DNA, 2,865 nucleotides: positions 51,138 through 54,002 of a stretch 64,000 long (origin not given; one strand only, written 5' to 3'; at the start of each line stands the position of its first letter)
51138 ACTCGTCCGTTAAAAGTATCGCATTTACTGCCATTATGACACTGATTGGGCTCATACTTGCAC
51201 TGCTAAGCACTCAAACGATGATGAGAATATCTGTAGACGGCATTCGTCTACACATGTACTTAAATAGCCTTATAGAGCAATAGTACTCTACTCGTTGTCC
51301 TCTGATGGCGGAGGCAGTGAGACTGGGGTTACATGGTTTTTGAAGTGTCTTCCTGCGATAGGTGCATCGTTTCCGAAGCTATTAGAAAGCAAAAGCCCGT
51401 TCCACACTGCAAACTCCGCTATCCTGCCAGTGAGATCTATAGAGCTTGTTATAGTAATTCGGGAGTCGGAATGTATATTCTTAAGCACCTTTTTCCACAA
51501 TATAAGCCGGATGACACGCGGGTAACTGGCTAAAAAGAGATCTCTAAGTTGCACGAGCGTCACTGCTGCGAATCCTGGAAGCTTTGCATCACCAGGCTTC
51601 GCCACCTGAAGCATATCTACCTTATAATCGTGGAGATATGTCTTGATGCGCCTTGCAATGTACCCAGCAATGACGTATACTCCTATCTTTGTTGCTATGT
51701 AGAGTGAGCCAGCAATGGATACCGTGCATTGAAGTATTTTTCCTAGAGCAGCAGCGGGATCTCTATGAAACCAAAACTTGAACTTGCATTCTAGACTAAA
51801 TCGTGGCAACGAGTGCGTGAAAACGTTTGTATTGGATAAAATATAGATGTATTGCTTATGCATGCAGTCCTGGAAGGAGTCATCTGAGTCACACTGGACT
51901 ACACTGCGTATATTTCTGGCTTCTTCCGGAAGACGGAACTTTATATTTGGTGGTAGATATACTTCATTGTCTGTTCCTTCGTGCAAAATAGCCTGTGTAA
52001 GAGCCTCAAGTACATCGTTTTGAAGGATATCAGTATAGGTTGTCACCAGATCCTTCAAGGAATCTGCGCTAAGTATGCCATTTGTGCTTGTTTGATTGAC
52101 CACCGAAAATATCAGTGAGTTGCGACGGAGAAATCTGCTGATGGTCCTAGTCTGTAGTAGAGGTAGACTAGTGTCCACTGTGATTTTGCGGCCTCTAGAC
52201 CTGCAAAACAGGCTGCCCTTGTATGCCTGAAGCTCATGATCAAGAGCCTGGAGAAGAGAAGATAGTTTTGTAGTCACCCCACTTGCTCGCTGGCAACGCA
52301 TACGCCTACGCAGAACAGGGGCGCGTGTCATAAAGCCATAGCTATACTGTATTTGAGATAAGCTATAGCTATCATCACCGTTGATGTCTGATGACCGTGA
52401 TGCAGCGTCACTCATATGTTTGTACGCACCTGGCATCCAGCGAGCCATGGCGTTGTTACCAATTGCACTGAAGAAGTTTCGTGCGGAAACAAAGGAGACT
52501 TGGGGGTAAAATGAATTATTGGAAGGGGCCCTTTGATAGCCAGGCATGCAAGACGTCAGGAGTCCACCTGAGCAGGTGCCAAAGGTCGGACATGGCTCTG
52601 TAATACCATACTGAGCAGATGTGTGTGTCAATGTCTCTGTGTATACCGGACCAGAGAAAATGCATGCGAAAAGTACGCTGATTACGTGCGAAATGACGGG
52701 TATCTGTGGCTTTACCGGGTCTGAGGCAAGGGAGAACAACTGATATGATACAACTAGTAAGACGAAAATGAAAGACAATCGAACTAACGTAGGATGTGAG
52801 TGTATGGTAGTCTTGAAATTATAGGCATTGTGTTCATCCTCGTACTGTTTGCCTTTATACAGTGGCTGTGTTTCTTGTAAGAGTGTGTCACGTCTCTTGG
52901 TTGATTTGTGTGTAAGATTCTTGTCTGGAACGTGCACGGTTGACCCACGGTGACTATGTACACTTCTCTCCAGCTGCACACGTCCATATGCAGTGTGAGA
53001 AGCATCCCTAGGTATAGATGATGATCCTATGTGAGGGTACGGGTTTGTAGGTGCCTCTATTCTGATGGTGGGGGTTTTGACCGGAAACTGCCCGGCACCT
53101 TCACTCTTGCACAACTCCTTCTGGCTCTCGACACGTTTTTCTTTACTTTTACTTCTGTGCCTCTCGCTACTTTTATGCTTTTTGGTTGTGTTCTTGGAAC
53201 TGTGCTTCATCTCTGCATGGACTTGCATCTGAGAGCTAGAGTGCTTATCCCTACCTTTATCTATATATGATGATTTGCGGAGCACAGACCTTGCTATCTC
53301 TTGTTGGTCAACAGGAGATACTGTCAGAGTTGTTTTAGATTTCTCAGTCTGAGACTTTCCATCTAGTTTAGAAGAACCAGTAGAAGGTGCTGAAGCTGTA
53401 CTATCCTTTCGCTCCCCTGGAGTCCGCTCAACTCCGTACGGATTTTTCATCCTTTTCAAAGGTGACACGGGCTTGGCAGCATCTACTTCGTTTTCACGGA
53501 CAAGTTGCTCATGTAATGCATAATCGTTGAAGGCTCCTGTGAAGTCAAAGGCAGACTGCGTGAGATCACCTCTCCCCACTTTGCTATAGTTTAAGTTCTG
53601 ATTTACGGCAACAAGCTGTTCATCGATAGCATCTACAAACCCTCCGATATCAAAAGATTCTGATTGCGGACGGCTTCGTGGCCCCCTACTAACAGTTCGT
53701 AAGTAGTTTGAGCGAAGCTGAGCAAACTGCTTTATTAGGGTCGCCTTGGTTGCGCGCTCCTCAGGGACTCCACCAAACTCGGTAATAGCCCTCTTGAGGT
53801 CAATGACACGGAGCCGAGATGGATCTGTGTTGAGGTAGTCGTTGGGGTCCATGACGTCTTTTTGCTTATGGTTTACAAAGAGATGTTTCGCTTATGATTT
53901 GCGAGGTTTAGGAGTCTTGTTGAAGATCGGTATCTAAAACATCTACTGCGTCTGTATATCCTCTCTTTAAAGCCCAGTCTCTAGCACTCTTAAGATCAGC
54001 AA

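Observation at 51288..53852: Candidate HeH/LEM-domain inner nuclear membrane protein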

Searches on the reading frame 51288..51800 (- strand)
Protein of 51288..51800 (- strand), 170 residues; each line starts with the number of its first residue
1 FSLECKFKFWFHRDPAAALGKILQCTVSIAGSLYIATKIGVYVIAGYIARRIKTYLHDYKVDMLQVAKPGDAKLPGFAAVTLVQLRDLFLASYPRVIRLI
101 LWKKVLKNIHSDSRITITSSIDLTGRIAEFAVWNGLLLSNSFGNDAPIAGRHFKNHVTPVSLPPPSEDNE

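Call 3: search_protein_families(library=pfam, proteins=[window:51288-51800:-], max_evalue=10)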
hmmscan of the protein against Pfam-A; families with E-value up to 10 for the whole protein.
window:51288-51800:- (170 aa): 1 family
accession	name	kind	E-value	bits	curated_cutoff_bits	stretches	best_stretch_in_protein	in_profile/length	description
PF09402.16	MSC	-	0.0033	17.3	29.7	1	21-128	223-329/337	Man1-Src1p-C-terminal domain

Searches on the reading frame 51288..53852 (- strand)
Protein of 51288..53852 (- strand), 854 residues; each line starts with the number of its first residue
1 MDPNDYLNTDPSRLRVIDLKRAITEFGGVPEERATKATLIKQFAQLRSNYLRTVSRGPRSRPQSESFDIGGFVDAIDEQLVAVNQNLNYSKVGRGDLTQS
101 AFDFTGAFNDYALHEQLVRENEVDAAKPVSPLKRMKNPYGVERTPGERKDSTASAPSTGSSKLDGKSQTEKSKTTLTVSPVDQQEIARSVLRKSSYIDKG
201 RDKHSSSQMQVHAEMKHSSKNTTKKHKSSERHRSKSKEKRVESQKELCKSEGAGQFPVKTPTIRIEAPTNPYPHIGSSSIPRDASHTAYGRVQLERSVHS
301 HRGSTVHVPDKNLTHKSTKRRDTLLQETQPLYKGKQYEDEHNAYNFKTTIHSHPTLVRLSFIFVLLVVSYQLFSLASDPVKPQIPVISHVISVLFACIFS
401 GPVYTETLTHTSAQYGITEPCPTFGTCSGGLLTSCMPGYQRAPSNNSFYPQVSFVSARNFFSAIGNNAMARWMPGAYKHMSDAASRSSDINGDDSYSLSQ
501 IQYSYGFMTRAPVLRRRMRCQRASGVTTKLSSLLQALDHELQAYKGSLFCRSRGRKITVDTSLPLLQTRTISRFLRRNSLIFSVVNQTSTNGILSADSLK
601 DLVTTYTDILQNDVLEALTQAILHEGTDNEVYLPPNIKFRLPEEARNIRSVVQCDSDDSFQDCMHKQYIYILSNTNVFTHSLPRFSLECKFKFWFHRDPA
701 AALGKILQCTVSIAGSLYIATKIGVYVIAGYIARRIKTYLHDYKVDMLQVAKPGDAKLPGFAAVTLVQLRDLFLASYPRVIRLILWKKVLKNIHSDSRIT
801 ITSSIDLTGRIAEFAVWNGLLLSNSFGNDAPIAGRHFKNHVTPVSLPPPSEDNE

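Call 3: search_protein_families(library=pfam, proteins=[window:51288-53852:-], max_evalue=10)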
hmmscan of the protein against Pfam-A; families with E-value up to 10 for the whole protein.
window:51288-53852:- (854 aa): 1 family
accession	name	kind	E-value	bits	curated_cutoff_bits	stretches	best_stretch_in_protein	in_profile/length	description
PF09402.16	MSC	-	1.2e-09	38.5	29.7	1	419-811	52-328/337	Man1-Src1p-C-terminal domain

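Call 4: search_solved_structures(query=window:51288-53852:-, max_evalue=10, show_alignments=3)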
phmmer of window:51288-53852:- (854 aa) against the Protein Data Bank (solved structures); distinct sequences matched with E-value up to 10: 2.
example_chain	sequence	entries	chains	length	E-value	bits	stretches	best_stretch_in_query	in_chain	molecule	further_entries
8ccr_A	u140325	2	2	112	0.58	11.6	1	201-250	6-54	4D2 (mutant T19D)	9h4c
7ah0_A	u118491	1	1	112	1.4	10.3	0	201-249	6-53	4D2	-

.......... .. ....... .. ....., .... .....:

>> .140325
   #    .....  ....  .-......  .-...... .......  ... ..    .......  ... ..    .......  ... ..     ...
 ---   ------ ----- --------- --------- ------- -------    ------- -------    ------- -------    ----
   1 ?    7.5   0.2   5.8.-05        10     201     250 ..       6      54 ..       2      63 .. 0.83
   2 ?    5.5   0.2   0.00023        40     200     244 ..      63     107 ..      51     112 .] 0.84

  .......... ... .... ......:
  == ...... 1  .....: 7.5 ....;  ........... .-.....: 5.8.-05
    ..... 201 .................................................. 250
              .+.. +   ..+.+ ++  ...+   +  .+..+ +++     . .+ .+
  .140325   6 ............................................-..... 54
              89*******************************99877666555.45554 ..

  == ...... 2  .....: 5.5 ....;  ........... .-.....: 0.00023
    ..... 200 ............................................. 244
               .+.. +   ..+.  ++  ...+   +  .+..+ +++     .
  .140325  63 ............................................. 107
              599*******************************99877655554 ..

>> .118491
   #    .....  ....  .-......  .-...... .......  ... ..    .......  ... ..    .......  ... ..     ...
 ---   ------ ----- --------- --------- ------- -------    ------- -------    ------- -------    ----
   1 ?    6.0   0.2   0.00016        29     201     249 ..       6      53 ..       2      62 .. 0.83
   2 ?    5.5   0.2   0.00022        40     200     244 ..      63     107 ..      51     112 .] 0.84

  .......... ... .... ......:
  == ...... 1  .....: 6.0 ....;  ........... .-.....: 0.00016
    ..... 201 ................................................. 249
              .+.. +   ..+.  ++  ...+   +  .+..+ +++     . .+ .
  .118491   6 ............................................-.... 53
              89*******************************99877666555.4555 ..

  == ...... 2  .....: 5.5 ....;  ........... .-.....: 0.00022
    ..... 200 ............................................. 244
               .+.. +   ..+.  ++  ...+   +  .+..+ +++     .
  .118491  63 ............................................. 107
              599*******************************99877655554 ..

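Call 5: find_homologous_proteins(query=window:51288-53852:-, max_evalue=0.001)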
Query window:51288-53852:- (854 aa): 7 proteins with E <= 0.001 among 6032 candidates.
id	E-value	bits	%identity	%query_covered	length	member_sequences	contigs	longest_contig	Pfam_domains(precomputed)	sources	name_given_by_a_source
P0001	0.0e+0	1918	99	100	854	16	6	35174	PF09402.17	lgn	-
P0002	0.0e+0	1710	88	100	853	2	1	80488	PF09402.17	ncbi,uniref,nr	ncbi:Protein 21.6 [Giardia lamblia P15]|uniref:Protein 21.6 n=1 Tax=Giardia intestinalis (strain P15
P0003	0.0e+0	1465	76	100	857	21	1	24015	PF09402.17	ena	-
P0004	0.0e+0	1362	71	100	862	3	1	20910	PF09402.17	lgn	-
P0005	0.0e+0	1352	69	100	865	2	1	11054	PF09402.17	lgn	-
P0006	1.5e-112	396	34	52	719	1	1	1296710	-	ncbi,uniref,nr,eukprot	ncbi:Protein 21.6 [Giardia muris]|uniref:Protein 21.6 n=1 Tax=Giardia muris TaxID=5742 RepID=A0A4Z1S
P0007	1.2e-106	376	31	100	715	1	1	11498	PF09402.17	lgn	-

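Call 39: search_protein_representatives(alignment_id=A1)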
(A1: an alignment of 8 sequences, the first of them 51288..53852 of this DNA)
Query: 8 sequences, 862 profile positions. Proteins with E-value up to 0.001 (for the whole library): 12; up to 1e-10: 8; up to 1e-30: 5. The best 12 are listed.
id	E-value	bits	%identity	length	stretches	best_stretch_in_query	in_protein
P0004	0.0e+00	1647.2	-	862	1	1-862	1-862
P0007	0.0e+00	1033.3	-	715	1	5-862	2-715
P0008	3.7e-127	442.3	-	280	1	1-246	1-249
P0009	1.5e-53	198.8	-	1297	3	1-159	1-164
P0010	1.2e-44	169.2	-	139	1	288-420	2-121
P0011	5.1e-30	120.9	-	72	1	1-61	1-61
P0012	4.8e-18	81.3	-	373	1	6-147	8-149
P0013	6.3e-14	67.7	-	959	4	357-485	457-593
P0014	1.1e-08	50.3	-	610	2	381-476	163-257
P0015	7.4e-07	44.3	-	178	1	4-150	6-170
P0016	1.5e-05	39.9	-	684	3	1-147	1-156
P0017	2.5e-05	39.2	-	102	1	1-58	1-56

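Call 41: search_protein_families(library=pfam, proteins=[P0009, P0012, P0013, P0014, P0015, P0016, P0017, P0006, P0007], max_evalue=1)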
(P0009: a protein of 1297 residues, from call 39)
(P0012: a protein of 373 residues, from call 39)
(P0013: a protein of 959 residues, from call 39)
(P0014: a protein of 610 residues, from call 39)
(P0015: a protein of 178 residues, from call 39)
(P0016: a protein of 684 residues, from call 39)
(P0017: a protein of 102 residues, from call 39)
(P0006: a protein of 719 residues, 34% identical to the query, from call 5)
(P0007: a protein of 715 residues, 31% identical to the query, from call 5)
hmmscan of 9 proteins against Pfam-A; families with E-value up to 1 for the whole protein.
P0009 (1297 aa): 2 families
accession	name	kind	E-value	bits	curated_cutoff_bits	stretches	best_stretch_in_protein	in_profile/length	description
PF09402.16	MSC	-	1.3e-05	25.2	29.7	1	704-878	52-130/337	Man1-Src1p-C-terminal domain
PF12949.13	HeH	-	0.2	11.8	28.9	1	11-26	1-16/35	HeH/LEM domain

P0012 (373 aa): 0 families

P0013 (959 aa): 1 family
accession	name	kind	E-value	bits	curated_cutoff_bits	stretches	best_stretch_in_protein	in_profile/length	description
PF09402.16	MSC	-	0.012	15.5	29.7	1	536-643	53-124/337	Man1-Src1p-C-terminal domain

P0014 (610 aa): 2 families
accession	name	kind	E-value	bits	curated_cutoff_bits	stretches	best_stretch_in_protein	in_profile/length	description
PF09402.16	MSC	-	1.3e-07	31.8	29.7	1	209-319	53-123/337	Man1-Src1p-C-terminal domain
PF12796.13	Ank_2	-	0.0057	17.6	27.3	1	10-86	3-80/90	Ankyrin repeats (3 copies)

P0015 (178 aa): 1 family
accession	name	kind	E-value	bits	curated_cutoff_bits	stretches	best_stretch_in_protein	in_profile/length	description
PF09124.16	Endonuc-dimeris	-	0.053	14.1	22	1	15-46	14-45/54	T4 recombination endonuclease VII, dimerisation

P0016 (684 aa): 3 families
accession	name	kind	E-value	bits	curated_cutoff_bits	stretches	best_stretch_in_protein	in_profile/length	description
PF09402.16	MSC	-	6.7e-13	49.2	29.7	1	349-659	53-334/337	Man1-Src1p-C-terminal domain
PF10827.13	DUF2552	-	0.13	12.9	27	1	454-515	4-66/79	Protein of unknown function (DUF2552)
PF08765.17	Mor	-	0.13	12.7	24.9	0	12-62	29-79/107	Mor transcription activator family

P0017 (102 aa): 0 families

P0006 (719 aa): 1 family
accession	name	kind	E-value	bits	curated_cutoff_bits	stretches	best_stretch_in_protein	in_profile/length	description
PF09402.16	MSC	-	0.0086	15.9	29.7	1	327-628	52-260/337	Man1-Src1p-C-terminal domain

P0007 (715 aa): 1 family
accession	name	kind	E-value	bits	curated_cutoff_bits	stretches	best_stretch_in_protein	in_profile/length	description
PF09402.16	MSC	-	5.2e-06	26.5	29.7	1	327-678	51-316/337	Man1-Src1p-C-terminal domain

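Call 43: find_homologous_proteins(query=A3, max_evalue=0.001)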
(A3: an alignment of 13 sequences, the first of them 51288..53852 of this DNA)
Query A3 (13 sequences) (854 aa, profile of the alignment): 13 proteins with E <= 0.001 among 8000 candidates.
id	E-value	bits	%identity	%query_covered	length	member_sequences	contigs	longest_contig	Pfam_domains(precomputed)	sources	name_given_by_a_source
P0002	0.0e+0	1149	88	100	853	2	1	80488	PF09402.17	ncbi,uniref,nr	ncbi:Protein 21.6 [Giardia lamblia P15]|uniref:Protein 21.6 n=1 Tax=Giardia intestinalis (strain P15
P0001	0.0e+0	1135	99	100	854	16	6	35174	PF09402.17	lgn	-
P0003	0.0e+0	1131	76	100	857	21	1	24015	PF09402.17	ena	-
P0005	0.0e+0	1113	69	100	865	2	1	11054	PF09402.17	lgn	-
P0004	0.0e+0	1067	71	100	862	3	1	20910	PF09402.17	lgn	-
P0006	3.5e-263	894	34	52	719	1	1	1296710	-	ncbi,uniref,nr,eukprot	ncbi:Protein 21.6 [Giardia muris]|uniref:Protein 21.6 n=1 Tax=Giardia muris TaxID=5742 RepID=A0A4Z1S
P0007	1.0e-254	866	31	100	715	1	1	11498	PF09402.17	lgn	-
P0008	2.4e-89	319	89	30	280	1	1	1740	-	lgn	-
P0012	2.2e-69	253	36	16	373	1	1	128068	-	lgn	-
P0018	4.8e-40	156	98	15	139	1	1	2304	-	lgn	-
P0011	4.7e-22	96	100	7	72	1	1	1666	-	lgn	-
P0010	7.4e-21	92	99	14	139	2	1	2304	-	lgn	-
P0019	2.9e-14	71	88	15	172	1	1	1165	-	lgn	-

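Call 68: list_cluster_members(proteins=[window:51291-53852:-, P0001])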
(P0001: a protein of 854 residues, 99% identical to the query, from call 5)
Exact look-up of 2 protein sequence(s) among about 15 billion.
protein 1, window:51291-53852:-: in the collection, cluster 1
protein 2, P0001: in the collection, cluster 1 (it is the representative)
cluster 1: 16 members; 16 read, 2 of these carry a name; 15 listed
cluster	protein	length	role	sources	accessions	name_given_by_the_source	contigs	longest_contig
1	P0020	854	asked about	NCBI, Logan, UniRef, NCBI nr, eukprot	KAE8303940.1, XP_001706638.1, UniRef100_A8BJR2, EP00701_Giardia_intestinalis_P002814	Protein 21.6 [Giardia duodenalis] | Protein 21.6 n=2 Tax=Giardia intestinalis TaxID=5741 RepID=A8BJR2_GIAIC | Protein 21.6 [Giardia intestinalis]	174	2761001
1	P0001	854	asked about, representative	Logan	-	-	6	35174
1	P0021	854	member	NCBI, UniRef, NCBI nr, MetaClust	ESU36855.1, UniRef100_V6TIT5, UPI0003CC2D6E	Inner nuclear membrane, Man1-Src1p-C-terminal domain protein [Giardia duodenalis] | Inner nuclear membrane, Man1-Src1p-C-terminal domain protein n=1 Tax=Giardia intestinalis ... | Inner nuclear membrane, Man1-Src1p-C-terminal domain protein [Giardia intestinalis]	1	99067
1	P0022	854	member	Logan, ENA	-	-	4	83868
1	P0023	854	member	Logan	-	-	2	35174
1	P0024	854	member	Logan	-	-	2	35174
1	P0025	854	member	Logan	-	-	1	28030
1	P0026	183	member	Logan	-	-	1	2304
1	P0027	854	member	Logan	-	-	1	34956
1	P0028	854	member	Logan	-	-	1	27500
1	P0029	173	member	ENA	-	-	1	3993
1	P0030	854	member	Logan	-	-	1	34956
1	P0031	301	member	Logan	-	-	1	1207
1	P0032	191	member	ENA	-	-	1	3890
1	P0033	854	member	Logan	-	-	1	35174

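Call 69: list_cluster_members(proteins=[P0009, P0012, P0013, P0014, P0015, P0016, P0017])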
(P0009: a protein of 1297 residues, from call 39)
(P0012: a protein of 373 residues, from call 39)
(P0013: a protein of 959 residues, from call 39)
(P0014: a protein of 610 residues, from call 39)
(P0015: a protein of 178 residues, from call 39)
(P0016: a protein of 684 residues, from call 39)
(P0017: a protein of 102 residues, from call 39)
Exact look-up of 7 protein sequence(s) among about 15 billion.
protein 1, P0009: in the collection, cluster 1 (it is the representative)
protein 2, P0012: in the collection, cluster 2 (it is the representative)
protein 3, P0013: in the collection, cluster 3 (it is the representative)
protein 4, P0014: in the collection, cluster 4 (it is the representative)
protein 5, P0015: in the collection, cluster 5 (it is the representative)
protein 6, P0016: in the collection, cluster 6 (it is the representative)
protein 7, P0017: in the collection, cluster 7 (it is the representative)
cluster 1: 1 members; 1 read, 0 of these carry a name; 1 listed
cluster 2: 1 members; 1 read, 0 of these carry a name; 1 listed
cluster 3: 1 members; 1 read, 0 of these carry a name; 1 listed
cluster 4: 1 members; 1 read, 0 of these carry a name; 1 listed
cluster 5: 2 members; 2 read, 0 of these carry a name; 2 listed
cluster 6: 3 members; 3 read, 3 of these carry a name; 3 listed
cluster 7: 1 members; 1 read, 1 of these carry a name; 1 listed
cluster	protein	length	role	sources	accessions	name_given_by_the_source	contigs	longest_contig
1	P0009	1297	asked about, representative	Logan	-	-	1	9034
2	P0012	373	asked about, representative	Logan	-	-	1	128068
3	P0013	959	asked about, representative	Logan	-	-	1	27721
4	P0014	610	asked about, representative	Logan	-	-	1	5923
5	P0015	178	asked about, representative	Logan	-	-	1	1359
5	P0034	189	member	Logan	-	-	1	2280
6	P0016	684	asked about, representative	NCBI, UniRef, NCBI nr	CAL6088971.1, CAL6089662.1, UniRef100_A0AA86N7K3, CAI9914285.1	Transmembrane_domain-containing protein [Hexamita inflata] | Transmembrane domain-containing protein n=1 Tax=Hexamita inflata TaxID=28002 ... | Transmembrane domain-containing protein [Hexamita inflata]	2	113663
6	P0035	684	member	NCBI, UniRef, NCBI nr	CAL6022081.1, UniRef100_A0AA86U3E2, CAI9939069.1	Transmembrane_domain-containing protein [Hexamita inflata] | Transmembrane domain-containing protein n=1 Tax=Hexamita inflata TaxID=28002 ... | Transmembrane domain-containing protein [Hexamita inflata]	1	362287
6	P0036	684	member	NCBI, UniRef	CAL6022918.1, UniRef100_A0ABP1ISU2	Transmembrane_domain-containing protein [Hexamita inflata] | Transmembrane_domain-containing protein n=1 Tax=Hexamita inflata TaxID=28002 ...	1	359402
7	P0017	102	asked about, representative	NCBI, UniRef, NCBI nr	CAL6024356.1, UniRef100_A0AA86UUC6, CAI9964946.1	Protein_21.6 [Hexamita inflata] | Protein 21.6 n=1 Tax=Hexamita inflata TaxID=28002 RepID=A0AA86UUC6_9EUKA | Protein 21.6 [Hexamita inflata]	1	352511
